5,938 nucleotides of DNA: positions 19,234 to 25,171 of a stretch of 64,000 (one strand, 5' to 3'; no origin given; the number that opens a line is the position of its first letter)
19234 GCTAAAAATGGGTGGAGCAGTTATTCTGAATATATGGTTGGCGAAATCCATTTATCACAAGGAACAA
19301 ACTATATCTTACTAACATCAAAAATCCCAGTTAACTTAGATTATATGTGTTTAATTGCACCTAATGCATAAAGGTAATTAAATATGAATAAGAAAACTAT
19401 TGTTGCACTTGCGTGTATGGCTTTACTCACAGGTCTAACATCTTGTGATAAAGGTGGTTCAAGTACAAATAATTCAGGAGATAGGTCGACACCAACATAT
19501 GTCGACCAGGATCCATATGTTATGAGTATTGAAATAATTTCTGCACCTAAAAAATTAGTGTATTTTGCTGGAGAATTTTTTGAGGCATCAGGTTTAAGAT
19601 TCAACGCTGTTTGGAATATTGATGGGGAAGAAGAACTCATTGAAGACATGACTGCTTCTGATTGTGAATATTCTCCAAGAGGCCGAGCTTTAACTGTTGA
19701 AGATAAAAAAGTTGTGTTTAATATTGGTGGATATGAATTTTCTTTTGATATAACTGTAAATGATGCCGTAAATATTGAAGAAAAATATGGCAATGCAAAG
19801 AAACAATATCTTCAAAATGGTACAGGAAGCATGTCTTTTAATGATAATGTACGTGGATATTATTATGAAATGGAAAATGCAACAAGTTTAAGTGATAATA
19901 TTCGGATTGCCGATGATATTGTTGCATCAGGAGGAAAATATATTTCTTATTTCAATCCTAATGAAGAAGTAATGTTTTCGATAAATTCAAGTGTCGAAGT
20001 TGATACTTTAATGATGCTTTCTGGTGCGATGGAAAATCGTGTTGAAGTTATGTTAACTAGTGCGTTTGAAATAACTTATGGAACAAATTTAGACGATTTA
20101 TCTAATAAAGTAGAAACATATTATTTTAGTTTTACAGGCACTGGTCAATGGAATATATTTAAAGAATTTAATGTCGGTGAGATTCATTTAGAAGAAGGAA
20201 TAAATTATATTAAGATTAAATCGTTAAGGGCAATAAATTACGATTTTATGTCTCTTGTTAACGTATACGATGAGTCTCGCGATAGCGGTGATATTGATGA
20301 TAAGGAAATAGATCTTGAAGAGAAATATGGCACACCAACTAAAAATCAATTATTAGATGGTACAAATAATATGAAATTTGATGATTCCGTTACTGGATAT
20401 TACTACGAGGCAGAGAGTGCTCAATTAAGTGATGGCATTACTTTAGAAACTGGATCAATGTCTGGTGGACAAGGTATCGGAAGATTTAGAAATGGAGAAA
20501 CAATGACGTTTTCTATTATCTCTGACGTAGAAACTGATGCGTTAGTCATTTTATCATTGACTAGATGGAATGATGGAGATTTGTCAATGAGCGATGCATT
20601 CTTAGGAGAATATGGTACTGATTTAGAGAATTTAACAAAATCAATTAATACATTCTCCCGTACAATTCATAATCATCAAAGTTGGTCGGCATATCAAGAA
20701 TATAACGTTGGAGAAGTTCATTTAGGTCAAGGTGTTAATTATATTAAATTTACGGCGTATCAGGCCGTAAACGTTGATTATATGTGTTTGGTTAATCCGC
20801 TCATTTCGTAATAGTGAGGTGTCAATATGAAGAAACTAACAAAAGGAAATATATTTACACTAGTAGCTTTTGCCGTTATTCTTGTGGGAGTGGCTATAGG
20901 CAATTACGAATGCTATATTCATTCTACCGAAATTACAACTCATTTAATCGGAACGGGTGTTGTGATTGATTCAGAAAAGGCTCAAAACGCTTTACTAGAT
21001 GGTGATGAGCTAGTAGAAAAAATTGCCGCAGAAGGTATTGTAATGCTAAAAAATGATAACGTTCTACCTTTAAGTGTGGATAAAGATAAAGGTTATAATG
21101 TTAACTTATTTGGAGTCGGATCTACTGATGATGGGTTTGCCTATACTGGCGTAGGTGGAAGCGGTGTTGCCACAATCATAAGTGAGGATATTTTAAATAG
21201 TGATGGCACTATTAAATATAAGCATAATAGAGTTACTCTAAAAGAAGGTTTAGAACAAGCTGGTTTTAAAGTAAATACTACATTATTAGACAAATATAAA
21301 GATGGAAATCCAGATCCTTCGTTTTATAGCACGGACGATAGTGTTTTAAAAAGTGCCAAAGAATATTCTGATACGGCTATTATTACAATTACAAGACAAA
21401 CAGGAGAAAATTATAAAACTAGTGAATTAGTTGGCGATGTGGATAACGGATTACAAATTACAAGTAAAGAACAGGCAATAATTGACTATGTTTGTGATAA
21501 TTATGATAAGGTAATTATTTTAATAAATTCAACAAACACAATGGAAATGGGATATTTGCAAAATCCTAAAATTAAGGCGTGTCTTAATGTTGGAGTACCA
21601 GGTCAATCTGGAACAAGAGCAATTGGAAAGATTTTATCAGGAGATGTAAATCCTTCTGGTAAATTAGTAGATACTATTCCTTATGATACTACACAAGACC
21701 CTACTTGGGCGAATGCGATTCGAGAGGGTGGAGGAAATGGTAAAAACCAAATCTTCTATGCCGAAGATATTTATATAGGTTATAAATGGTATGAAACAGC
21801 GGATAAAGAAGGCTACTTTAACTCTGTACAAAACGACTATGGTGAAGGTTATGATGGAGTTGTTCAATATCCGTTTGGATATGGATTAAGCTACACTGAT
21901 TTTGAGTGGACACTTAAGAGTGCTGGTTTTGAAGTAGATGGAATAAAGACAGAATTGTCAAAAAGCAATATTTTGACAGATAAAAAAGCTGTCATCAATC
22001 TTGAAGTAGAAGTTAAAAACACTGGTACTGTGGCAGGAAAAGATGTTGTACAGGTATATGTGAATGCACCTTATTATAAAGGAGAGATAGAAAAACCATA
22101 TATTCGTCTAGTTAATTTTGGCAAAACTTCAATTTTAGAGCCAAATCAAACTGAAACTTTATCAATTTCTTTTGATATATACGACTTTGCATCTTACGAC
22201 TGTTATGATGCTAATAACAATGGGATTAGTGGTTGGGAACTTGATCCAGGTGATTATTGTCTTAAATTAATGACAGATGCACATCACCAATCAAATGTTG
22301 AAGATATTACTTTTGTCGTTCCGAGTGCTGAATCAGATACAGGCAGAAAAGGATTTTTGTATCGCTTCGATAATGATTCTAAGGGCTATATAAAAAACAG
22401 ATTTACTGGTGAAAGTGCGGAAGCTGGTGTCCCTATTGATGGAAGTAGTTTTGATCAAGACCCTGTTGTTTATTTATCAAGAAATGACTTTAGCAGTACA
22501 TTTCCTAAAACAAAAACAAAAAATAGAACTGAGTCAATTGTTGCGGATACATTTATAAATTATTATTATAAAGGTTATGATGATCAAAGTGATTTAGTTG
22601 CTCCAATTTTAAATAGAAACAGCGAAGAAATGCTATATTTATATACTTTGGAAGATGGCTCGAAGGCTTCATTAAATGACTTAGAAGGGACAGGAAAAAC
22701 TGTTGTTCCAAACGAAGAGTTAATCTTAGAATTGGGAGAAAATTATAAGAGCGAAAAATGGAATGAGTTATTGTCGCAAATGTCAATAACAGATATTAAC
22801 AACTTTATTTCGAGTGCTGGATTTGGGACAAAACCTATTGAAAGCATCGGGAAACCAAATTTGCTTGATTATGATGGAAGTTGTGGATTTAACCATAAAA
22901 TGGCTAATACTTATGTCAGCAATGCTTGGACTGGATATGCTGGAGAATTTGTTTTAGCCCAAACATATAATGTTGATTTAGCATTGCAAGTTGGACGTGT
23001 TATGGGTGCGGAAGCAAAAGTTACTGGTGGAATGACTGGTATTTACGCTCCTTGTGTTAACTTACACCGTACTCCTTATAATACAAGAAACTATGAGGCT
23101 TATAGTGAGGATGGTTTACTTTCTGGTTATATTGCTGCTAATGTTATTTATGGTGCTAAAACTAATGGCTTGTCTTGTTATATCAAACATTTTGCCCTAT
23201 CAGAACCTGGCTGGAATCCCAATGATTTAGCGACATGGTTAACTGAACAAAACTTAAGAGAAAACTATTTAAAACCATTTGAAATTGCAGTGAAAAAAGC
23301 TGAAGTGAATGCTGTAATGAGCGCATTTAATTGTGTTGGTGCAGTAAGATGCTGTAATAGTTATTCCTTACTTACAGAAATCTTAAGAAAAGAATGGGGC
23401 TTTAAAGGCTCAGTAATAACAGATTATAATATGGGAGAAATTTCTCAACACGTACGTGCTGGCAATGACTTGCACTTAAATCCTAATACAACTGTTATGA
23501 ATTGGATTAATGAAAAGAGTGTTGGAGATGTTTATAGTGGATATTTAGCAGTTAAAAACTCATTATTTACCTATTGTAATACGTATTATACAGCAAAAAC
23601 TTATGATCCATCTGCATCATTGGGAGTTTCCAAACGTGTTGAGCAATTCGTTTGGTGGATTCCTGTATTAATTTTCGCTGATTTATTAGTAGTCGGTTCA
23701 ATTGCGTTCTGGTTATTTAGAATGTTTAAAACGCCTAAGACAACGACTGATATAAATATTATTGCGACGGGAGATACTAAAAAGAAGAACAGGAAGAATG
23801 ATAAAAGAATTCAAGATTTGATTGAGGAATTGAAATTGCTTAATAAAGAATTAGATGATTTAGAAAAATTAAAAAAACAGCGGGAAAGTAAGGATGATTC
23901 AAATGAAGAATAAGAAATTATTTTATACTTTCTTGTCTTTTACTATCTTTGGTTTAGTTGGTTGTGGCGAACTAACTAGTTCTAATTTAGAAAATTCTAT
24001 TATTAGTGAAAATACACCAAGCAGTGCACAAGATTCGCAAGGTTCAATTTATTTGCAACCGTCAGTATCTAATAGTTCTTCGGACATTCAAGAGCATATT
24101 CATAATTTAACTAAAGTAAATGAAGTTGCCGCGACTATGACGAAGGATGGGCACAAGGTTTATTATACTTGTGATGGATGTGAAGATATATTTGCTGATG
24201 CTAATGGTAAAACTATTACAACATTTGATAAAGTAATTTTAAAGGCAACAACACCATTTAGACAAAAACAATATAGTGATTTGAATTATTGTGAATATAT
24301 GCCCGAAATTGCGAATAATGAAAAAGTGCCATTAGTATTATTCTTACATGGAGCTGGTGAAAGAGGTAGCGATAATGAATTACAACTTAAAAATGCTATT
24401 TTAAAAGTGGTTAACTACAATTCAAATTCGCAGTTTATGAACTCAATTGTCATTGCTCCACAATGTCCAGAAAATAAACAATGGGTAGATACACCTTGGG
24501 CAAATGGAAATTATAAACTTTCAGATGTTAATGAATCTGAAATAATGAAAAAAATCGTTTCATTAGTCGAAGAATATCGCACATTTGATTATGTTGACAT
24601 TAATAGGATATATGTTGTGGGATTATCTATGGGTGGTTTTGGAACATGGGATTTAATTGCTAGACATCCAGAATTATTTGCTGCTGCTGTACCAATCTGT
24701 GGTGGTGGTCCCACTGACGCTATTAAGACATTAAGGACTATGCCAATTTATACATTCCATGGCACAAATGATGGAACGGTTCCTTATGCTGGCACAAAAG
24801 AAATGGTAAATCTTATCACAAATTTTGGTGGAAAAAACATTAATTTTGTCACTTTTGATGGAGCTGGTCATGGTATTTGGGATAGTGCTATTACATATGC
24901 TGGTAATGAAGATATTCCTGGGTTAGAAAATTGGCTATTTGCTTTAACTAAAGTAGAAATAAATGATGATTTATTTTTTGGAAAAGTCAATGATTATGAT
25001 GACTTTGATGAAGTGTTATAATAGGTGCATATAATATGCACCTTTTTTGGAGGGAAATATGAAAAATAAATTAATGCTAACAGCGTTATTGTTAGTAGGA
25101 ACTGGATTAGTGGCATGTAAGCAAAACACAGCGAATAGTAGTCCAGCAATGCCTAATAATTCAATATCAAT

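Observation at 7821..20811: Family of tandem YYYEAE (CBM6/35-like) repeat lipoproteins showing modular shuffling or gene conversion between loci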

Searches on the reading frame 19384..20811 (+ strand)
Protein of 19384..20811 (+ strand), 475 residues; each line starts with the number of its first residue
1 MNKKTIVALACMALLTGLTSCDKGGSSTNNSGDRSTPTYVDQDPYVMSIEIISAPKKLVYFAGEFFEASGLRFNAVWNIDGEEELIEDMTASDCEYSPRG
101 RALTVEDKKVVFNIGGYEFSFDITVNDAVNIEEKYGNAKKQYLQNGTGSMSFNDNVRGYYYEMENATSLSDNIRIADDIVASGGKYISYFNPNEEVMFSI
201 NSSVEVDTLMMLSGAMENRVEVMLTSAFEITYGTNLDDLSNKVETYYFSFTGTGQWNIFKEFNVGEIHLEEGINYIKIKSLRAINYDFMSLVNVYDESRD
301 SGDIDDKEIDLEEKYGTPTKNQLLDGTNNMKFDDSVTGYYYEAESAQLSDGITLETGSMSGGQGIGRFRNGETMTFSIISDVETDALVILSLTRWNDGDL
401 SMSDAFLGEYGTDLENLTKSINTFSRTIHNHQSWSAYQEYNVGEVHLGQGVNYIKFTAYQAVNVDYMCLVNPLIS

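Call 3: search_protein_families(library=pfam, proteins=[window:19384-20811:+], max_evalue=1)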
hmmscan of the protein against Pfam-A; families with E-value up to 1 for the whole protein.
window:19384-20811:+ (475 aa): 1 family
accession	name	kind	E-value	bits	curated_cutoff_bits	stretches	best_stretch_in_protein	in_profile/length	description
PF23466.1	WWE_4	-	0.19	12.4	24.5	0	306-334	16-43/55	WWE domain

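Call 29: list_cluster_members(proteins=[P0001, P0004, P0005, window:19384-20808:+, window:11895-13055:+, P0002, P0003, P0006])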
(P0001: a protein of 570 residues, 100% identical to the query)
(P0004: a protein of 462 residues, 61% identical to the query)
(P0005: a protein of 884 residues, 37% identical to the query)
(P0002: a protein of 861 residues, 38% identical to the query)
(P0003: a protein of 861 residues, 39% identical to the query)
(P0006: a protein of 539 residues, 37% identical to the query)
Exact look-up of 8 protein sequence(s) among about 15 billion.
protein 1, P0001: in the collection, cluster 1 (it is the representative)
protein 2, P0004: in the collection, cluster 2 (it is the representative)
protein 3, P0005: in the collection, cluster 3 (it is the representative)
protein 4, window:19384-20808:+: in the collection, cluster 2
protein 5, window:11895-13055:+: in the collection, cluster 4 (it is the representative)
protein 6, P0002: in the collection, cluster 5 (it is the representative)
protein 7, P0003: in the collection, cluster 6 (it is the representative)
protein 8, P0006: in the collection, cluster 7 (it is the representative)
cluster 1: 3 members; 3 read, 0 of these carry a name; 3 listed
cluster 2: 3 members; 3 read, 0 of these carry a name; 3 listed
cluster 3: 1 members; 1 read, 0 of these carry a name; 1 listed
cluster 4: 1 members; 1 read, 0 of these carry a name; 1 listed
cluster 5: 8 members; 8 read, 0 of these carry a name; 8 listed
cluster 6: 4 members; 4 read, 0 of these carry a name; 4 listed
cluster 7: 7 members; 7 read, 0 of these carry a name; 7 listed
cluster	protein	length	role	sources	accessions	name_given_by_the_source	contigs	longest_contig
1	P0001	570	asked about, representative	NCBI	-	-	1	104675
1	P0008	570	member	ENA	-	-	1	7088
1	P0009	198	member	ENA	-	-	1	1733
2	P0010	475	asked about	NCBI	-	-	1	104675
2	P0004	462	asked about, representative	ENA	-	-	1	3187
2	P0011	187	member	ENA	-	-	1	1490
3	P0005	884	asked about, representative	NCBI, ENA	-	-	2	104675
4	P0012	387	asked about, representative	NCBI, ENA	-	-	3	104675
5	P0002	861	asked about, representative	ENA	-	-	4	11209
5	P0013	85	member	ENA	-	-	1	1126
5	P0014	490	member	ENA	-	-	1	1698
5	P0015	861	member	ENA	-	-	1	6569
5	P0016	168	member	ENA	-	-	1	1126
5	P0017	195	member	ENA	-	-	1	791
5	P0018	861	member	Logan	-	-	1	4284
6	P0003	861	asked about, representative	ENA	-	-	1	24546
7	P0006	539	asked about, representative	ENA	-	-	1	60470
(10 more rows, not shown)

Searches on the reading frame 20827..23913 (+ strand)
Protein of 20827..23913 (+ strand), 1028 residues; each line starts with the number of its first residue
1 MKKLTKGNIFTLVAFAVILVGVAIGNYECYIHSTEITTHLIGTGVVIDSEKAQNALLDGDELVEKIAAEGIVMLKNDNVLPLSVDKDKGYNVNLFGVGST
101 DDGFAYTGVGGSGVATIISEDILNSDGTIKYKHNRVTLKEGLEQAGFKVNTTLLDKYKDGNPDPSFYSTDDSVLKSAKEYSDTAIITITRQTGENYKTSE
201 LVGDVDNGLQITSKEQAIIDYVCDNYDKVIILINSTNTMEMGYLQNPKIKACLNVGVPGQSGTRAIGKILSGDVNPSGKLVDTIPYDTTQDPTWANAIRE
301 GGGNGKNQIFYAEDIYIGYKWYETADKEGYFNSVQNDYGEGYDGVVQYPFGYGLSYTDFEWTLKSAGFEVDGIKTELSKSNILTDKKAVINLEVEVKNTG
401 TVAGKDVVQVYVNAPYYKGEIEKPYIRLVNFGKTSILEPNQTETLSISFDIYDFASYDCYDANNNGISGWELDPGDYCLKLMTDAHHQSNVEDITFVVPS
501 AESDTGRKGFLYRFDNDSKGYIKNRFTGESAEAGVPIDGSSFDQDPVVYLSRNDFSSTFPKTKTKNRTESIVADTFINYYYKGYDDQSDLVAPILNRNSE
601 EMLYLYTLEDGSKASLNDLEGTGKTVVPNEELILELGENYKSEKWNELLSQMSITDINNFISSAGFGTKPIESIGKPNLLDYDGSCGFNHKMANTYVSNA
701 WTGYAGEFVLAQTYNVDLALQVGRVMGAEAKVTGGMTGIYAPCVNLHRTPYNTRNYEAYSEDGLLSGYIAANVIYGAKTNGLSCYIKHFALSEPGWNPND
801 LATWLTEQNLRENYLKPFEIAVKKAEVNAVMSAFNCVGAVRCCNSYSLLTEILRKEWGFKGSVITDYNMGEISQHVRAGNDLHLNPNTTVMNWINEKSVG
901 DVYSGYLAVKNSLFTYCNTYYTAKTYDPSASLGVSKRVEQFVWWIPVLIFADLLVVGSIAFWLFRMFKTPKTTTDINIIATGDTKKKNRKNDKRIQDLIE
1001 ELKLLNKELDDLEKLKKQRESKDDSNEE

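Call 38: search_protein_families(library=pfam, proteins=[window:20827-23913:+], max_evalue=0.001)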
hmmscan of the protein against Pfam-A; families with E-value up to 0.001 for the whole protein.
window:20827-23913:+ (1028 aa): 3 families
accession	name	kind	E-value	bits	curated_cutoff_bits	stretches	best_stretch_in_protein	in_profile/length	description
PF00933.27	Glyco_hydro_3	-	3.4e-29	102.7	27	1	702-877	83-263/316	Glycosyl hydrolase family 3 N terminal domain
PF01915.27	Glyco_hydro_3_C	-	1.1e-28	101.1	31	1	71-319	1-200/200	Glycosyl hydrolase family 3 C-terminal domain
PF14310.12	Fn3-like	-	7.1e-10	39.3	25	1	406-479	1-65/71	Fibronectin type III-like domain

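Call 75: search_solved_structures(query=window:20827-23913:+, max_evalue=1e-10)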
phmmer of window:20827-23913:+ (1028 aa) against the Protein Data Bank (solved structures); distinct sequences matched with E-value up to 1e-10: 52.
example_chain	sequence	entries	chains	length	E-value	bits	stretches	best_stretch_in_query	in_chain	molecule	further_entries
2x40_A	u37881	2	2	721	8.6e-72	245.4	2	661-886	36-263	BETA-GLUCOSIDASE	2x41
2x42_A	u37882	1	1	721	1.2e-70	241.6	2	661-886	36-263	BETA-GLUCOSIDASE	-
5wug_A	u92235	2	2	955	5.7e-64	219.5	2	62-479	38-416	Beta-glucosidase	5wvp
8idz_A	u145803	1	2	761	3.3e-63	217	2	651-884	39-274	Beta-glucosidase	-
5k6l_A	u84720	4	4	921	4.5e-61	209.9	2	55-478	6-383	B-GLUCOSIDASE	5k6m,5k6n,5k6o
7ms2_A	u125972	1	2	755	2.7e-53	184.2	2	647-907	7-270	Thermostable beta-glucosidase B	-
8j9f_A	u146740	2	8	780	1.5e-50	175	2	638-882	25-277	Beta-glucosidase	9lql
8va7_A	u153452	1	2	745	2e-47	164.7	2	662-886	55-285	Glycoside hydrolase family 3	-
3abz_A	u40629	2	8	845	8.9e-46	159.3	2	647-868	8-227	Beta-glucosidase I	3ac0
5wab_A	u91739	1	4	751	1.2e-38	135.7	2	704-889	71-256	Putative beta-glucosidase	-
3zyz_A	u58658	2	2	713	2.3e-37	131.4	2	648-884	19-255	BETA-D-GLUCOSIDE GLUCOHYDROLASE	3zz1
4i8d_A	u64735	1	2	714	2.3e-37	131.4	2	648-884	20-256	Beta-D-glucoside glucohydrolase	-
4i3g_A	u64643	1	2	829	2.9e-37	131.1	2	697-869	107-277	Beta-glucosidase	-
6jxg_A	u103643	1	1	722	2.5e-33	118.1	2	667-869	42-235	Beta-glucosidase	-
7zb3_A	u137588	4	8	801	5.6e-32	113.6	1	695-871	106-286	Beta-xylosidase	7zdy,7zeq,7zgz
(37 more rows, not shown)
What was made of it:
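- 20827..23913 (+): GH3c. Permuted, membrane-anchored GH3 that starts 15 nt after gene D ends. Nearest solved relatives are beta-glucosidases 2x40, 5wug and 5k6l (call 75).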

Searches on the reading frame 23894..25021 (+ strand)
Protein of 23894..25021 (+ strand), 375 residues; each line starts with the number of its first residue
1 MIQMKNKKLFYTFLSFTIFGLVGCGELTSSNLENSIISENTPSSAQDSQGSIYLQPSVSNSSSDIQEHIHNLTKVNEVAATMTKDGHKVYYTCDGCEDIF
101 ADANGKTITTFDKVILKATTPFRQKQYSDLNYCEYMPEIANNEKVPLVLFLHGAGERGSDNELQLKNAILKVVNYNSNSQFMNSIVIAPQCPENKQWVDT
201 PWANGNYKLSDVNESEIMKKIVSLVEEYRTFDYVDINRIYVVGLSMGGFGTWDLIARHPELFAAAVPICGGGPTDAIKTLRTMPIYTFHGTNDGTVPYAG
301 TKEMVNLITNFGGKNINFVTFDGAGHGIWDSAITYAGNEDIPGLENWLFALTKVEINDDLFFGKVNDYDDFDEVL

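Call 38: search_protein_families(library=pfam, proteins=[window:23894-25021:+], max_evalue=0.001)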
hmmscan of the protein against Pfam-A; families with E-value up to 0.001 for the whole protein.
window:23894-25021:+ (375 aa): 7 families
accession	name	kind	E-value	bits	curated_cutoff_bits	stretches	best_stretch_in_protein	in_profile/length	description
PF02230.22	Abhydrolase_2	-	4.9e-11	43.3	23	1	142-332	11-205/217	Phospholipase/Carboxylesterase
PF00326.27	Peptidase_S9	-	5.3e-11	42.8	22.6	1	218-269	45-96/213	Prolyl oligopeptidase family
PF01738.24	DLH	-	1.8e-09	37.9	21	1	212-327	72-187/217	Dienelactone hydrolase family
PF00561.26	Abhydrolase_1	-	1.8e-05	25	25.8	0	234-288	66-120/245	alpha/beta hydrolase fold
PF12146.15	Hydrolase_4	-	2.8e-05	24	27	0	282-329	191-235/239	Serine aminopeptidase, S33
PF10503.15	Esterase_PHB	-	4.6e-05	23.2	23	1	130-266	1-126/219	Esterase PHB depolymerase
PF12740.14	PETase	-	0.00099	19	28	0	228-332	116-217/263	PET hydrolase-like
